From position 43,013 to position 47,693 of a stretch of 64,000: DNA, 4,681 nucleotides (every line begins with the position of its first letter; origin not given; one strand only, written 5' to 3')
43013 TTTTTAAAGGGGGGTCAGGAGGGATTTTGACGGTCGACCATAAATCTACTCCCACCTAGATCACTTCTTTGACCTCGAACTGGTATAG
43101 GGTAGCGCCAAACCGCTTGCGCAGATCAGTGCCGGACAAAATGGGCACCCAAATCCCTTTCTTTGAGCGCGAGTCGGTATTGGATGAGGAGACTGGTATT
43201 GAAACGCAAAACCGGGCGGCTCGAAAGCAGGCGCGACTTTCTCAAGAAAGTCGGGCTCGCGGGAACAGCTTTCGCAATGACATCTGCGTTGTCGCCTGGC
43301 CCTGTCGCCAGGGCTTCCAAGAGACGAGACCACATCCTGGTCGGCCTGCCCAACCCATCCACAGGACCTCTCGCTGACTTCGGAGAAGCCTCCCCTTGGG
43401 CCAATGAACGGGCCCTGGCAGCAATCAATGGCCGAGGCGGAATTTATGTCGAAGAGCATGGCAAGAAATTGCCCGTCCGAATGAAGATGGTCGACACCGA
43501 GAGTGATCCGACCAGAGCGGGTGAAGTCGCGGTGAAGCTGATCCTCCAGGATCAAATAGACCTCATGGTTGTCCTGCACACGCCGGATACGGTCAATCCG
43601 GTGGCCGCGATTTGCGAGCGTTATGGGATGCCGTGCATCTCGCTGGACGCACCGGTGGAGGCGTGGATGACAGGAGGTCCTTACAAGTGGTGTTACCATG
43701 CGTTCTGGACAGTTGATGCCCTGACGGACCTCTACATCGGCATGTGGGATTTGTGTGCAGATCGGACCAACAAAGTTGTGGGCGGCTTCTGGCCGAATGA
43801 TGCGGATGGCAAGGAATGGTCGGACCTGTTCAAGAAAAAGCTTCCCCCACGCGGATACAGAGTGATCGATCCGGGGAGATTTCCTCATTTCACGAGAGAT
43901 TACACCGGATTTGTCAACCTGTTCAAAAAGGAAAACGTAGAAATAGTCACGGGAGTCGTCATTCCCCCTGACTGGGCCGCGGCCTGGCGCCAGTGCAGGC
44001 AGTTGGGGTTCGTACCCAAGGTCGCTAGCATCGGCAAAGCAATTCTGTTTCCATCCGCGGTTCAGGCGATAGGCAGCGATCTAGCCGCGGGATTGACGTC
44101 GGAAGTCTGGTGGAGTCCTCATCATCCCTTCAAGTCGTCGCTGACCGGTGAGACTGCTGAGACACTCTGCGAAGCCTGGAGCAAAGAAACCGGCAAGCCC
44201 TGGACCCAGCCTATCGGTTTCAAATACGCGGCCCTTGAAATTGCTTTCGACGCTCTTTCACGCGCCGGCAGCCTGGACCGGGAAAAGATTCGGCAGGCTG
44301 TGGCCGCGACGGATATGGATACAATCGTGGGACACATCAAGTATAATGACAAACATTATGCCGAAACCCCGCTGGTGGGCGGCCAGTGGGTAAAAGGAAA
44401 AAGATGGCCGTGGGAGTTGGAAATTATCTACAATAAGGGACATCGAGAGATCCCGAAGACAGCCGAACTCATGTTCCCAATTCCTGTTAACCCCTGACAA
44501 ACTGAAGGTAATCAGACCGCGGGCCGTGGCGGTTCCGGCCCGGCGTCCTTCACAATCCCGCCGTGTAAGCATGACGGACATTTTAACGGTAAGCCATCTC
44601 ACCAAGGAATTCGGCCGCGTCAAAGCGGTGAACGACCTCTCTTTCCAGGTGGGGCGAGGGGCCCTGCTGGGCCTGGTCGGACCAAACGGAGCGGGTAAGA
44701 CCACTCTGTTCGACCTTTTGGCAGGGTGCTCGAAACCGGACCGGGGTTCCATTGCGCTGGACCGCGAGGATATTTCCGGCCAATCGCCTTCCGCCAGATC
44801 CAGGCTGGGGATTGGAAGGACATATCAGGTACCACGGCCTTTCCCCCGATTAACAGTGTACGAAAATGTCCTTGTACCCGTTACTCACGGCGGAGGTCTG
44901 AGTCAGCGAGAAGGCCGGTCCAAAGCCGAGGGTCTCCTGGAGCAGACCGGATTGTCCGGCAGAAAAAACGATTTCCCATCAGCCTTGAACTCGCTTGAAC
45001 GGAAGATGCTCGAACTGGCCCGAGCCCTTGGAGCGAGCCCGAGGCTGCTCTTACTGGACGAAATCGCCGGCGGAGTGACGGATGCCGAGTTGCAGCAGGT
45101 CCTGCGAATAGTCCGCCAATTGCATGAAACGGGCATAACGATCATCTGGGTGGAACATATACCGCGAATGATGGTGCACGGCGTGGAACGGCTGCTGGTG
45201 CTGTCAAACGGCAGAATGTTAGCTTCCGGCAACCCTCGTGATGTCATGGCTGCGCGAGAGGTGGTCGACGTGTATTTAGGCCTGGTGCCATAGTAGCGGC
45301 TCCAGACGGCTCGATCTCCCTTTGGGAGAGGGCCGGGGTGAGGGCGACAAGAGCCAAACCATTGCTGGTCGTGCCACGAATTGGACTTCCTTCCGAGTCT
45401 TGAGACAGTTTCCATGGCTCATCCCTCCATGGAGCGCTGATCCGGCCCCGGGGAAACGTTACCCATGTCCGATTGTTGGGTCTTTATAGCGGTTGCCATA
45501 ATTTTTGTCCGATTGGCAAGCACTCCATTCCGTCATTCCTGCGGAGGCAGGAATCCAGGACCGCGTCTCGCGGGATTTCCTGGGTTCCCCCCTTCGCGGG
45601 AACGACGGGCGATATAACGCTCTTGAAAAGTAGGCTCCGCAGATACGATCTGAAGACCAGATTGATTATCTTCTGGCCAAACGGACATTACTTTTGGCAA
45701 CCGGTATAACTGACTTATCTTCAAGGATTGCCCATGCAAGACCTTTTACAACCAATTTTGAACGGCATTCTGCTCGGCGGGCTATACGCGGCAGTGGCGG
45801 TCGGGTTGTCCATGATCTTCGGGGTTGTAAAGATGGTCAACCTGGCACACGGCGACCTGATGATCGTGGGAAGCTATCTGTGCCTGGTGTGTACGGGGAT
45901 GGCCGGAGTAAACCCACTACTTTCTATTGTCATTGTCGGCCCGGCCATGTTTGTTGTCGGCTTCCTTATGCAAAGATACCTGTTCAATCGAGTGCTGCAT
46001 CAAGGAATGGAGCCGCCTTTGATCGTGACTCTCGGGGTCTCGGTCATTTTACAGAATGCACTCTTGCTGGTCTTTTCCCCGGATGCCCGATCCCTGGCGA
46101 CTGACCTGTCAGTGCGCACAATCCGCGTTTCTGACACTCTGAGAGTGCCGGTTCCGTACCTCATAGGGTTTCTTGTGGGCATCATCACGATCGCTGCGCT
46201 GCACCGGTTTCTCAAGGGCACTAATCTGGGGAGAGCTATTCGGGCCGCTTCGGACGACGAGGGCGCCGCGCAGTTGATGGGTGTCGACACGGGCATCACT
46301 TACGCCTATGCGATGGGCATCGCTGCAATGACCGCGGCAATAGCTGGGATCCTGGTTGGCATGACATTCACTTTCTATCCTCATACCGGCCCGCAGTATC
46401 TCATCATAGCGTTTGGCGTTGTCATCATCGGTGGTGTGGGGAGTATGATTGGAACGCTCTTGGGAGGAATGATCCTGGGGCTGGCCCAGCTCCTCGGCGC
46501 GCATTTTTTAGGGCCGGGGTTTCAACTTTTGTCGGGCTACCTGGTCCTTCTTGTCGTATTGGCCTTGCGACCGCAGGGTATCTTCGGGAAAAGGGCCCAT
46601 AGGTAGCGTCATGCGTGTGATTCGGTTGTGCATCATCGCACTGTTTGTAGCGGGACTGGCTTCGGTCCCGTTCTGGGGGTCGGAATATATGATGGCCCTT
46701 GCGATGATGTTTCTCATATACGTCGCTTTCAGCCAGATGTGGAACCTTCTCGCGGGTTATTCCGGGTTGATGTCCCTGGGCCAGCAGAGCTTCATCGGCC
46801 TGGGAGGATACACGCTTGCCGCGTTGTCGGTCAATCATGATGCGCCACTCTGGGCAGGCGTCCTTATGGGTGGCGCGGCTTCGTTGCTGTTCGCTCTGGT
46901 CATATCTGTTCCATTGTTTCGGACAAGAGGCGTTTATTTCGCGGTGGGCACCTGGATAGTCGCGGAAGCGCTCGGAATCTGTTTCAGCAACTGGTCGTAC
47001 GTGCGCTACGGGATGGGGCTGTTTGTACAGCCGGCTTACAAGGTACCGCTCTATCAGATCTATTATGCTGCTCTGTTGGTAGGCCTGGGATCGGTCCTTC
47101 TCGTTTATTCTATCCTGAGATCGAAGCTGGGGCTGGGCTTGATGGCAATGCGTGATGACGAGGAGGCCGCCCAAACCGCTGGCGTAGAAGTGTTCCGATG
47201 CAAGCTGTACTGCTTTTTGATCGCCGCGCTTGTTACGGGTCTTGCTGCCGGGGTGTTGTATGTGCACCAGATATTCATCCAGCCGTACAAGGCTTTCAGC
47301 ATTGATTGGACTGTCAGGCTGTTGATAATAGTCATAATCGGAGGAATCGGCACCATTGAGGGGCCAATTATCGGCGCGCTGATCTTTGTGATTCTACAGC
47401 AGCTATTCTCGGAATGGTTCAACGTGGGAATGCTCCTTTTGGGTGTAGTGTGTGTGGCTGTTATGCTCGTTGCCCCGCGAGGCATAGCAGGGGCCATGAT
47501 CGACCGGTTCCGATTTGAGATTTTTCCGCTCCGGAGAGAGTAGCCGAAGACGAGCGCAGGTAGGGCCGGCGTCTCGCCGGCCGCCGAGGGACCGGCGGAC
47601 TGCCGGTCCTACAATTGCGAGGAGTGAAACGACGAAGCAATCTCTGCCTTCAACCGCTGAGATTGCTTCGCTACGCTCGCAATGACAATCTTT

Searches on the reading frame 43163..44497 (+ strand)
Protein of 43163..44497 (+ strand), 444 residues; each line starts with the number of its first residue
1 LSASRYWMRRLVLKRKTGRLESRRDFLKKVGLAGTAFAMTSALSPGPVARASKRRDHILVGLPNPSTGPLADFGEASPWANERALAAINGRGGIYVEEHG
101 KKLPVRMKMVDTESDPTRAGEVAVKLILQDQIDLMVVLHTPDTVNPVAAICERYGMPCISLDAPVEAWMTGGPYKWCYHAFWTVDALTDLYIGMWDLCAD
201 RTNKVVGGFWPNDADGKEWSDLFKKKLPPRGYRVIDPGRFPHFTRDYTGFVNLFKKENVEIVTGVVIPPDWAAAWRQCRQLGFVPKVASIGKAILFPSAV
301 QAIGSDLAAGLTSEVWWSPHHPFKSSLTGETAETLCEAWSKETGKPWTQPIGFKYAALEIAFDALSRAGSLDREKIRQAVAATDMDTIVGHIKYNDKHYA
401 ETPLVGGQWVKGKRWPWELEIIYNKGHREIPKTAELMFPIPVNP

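Call 20: search_protein_families(library=pfam, proteins=[window:43163-44497:+])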
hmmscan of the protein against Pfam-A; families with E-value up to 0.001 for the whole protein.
window:43163-44497:+ (444 aa): 3 families
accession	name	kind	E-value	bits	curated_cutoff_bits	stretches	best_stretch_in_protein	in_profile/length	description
PF13458.12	Peripla_BP_6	-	9.3e-37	127.9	31.7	1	59-412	3-342/343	Periplasmic binding protein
PF13433.12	Peripla_BP_5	-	4.8e-11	42.8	27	1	222-407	152-335/363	Periplasmic binding protein domain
PF01094.35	ANF_receptor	-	3.5e-05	23.5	25.4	1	105-163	25-82/353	Receptor family ligand binding region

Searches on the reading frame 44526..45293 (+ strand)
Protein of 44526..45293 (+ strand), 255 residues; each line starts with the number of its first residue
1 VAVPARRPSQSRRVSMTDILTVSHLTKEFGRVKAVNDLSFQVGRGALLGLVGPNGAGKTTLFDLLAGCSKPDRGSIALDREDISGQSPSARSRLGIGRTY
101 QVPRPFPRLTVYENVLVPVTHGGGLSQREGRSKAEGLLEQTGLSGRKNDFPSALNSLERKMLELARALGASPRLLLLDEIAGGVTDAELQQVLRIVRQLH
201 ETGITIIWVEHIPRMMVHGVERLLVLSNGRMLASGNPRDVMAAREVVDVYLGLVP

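Call 20: search_protein_families(library=pfam, proteins=[window:44526-45293:+])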
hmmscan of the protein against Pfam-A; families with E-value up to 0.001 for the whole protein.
window:44526-45293:+ (255 aa): 3 families
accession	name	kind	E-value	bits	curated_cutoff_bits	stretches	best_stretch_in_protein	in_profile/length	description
PF00005.33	ABC_tran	-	6.2e-26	92.1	25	1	35-179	1-134/137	ABC transporter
PF13304.12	AAA_21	-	3e-05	24.7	27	1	48-90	2-56/304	AAA domain, putative AbiEii toxin, Type IV TA system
PF13401.12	AAA_22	-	0.00033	21.4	27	0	48-214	8-128/130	AAA domain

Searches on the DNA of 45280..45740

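Call 91: search_rna_families(source=window, start=45280, end=45740, threshold=evalue, max_evalue=1)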
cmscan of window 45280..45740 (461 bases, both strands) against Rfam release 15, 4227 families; matches with E-value up to 1: 1.
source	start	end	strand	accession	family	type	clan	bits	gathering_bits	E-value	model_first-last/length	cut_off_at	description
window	45528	45610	-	RF03379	mir-4667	Gene; miRNA;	-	19.4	68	0.74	1-93/93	no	mir-4667 microRNA precursor family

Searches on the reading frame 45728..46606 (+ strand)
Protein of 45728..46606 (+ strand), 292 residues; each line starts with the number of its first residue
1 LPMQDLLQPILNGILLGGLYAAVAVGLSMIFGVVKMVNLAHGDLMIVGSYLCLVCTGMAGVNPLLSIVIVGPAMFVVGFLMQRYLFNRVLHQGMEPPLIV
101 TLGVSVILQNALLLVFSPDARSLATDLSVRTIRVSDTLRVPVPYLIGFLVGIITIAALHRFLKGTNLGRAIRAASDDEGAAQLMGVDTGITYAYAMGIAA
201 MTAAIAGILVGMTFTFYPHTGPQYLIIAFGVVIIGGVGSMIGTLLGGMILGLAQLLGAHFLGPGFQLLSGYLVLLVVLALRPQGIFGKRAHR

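Call 20: search_protein_families(library=pfam, proteins=[window:45728-46606:+])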
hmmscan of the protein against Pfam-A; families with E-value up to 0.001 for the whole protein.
window:45728-46606:+ (292 aa): 1 family
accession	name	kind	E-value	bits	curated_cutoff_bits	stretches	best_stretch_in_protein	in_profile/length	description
PF02653.21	BPD_transp_2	-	3.1e-34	118.8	26.8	1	10-276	2-268/269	Branched-chain amino acid transport system / permease component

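Call 31: find_homologous_proteins(query=window:45734-46603:+, max_evalue=1e-40)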
Query window:45734-46603:+ (290 aa): 3856 proteins with E <= 1e-40 among 8000 candidates; the best 120 are listed.
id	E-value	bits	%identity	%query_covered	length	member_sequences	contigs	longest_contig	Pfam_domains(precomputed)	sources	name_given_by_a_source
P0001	1.4e-174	597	100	100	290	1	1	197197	PF02653.22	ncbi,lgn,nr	ncbi:MAG: branched-chain amino acid ABC transporter permease [Desulfomonile tiedjei]|nr:branched-cha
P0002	1.0e-149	516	84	100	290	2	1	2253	PF02653.22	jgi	jgi:branched-chain amino acid transport system permease protein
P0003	6.4e-146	503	82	100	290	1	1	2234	PF02653.22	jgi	jgi:branched-chain amino acid transport system permease protein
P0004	7.3e-146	503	84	100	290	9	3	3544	PF02653.22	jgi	-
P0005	4.9e-144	497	82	100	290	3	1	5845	PF02653.22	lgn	-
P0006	2.8e-130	452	76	99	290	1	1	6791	PF02653.22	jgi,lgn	-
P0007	2.7e-125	435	73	99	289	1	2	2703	PF02653.22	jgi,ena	-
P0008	5.2e-124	431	72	99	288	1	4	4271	PF02653.22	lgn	-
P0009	2.4e-123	429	72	99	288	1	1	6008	PF02653.22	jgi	-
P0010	2.8e-123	429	73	99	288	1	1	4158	PF02653.22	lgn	-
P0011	3.8e-123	428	73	99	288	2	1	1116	PF02653.22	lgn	-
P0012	2.2e-122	426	72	99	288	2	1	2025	PF02653.22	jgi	jgi:branched-chain amino acid transport system permease protein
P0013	2.4e-122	426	71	99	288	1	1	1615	PF02653.22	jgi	jgi:branched-chain amino acid transport system permease protein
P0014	3.4e-122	425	72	99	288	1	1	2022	PF02653.22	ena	-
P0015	8.2e-122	424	71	99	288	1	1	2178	PF02653.22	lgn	-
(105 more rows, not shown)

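Call 32: find_encoding_contigs(protein=P0005, flank=6000, max_places=3)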
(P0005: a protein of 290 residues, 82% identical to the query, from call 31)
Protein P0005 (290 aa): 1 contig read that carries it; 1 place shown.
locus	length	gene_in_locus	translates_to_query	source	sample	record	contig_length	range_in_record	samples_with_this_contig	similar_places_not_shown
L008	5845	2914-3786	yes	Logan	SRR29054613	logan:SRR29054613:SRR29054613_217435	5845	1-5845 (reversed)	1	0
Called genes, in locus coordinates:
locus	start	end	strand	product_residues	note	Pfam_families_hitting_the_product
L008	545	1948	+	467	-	PF13458:Peripla_BP_6, PF01094:ANF_receptor (weak), PF13433:Peripla_BP_5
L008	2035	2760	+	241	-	PF00005:ABC_tran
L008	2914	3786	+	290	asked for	PF02653:BPD_transp_2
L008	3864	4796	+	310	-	PF02653:BPD_transp_2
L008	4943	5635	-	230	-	-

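Call 33: find_encoding_contigs(protein=P0004, flank=6000, max_places=3)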
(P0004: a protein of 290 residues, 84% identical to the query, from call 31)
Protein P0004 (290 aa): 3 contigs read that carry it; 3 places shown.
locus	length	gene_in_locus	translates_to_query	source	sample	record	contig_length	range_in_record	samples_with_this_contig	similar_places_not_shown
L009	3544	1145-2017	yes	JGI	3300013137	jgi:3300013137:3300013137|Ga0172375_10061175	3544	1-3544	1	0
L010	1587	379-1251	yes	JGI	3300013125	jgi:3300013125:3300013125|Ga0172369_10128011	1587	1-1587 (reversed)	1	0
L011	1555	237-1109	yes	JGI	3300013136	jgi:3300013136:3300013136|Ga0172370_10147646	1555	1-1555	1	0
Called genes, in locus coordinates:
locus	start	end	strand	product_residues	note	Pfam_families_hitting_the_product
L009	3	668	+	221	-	PF00005:ABC_tran, PF13401:AAA_22 (faint), PF12399:BCA_ABC_TP_C (weak)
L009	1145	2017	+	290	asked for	PF02653:BPD_transp_2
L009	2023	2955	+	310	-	PF02653:BPD_transp_2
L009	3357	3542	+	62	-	?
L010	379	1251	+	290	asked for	PF02653:BPD_transp_2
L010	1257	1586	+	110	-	?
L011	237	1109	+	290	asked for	PF02653:BPD_transp_2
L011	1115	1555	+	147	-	?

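Call 34: find_encoding_contigs(protein=P0006, flank=6000, max_places=3)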
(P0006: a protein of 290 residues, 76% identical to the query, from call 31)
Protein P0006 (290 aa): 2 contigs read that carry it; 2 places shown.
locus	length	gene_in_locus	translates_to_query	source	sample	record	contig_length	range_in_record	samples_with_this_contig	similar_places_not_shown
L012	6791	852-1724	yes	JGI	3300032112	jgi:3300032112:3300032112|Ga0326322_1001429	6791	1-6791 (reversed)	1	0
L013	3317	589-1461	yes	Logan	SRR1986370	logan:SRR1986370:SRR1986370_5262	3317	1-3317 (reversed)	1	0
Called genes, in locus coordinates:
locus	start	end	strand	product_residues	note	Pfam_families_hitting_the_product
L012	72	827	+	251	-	PF00005:ABC_tran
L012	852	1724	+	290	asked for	PF02653:BPD_transp_2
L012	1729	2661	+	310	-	PF02653:BPD_transp_2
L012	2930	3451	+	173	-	-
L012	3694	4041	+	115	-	PF11969:DcpS_C, PF01230:HIT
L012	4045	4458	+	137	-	PF11969:DcpS_C, PF01230:HIT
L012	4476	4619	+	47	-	-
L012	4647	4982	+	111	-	PF01909:NTP_transf_2, PF18765:Polbeta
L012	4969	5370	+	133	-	PF05168:HEPN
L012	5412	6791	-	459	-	?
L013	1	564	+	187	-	?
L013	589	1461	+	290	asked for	PF02653:BPD_transp_2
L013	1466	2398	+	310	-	PF02653:BPD_transp_2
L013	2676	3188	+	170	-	-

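Call 73: find_encoding_contigs(protein=P0001, flank=1000, max_places=4)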
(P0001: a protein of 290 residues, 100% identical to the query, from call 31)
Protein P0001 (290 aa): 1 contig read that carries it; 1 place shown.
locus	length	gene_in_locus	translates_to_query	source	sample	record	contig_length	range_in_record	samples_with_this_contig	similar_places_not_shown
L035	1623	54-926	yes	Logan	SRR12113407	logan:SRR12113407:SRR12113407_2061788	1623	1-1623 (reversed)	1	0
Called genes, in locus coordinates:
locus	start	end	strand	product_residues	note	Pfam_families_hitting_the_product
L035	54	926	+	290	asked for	PF02653:BPD_transp_2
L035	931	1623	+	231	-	?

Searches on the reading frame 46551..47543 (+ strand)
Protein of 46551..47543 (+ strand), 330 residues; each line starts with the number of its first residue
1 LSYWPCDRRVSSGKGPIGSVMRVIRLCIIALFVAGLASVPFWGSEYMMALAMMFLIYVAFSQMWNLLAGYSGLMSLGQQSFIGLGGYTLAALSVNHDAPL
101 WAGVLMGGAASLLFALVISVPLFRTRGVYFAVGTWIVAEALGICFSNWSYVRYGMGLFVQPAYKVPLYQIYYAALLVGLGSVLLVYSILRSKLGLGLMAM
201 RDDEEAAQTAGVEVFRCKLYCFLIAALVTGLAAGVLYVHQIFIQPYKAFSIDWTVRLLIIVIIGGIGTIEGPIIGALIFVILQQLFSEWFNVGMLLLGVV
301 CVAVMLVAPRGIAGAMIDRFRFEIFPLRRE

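Call 20: search_protein_families(library=pfam, proteins=[window:46551-47543:+])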
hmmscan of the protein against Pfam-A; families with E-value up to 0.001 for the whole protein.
window:46551-47543:+ (330 aa): 1 family
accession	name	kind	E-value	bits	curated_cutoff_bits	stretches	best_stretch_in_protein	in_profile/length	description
PF02653.21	BPD_transp_2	-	1.2e-35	123.4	26.8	1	47-305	2-269/269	Branched-chain amino acid transport system / permease component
